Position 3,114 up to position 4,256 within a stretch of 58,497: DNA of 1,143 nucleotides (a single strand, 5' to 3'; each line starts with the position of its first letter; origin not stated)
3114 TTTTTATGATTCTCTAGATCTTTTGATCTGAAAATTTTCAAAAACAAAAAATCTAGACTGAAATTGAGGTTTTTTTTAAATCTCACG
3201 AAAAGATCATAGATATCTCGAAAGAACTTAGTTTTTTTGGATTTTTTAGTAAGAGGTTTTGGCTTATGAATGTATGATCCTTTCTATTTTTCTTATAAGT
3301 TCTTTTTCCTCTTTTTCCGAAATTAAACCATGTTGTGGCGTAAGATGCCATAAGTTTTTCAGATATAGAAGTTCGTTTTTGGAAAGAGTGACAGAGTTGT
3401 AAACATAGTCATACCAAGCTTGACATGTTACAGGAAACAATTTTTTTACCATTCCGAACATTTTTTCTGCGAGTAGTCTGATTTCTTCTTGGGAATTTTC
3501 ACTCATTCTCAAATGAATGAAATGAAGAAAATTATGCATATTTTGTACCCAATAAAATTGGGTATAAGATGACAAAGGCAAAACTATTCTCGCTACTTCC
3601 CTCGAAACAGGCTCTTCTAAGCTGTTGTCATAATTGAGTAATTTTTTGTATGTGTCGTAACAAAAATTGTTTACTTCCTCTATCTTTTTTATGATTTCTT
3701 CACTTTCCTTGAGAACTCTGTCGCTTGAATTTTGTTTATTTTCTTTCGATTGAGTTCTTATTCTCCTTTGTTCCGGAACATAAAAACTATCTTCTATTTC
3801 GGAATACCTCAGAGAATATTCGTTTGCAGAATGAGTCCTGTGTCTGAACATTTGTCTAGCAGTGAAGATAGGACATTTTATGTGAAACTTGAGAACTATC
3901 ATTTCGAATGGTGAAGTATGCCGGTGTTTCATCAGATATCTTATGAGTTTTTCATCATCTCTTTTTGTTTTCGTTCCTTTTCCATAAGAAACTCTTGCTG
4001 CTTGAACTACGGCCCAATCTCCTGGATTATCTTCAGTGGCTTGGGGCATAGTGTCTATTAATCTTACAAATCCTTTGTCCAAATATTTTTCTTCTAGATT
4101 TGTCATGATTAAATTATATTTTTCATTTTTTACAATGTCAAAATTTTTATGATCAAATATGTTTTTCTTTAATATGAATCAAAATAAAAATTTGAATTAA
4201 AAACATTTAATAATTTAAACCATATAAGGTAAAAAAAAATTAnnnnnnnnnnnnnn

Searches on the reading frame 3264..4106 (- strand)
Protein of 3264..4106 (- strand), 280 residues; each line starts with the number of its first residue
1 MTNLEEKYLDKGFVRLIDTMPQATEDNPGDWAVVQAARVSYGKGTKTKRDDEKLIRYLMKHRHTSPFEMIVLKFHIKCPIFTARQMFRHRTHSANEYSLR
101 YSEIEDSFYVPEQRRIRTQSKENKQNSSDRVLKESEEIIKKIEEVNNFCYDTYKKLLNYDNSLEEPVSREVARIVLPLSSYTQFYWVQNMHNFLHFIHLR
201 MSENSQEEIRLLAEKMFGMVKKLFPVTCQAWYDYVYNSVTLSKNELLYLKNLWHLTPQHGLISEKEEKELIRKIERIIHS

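Call 47: find_encoding_contigs(protein=window:3264-4106:-, flank=10000, max_places=4)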
Protein window:3264-4106:- (280 aa): no gene with exactly this product is on record in the collection.
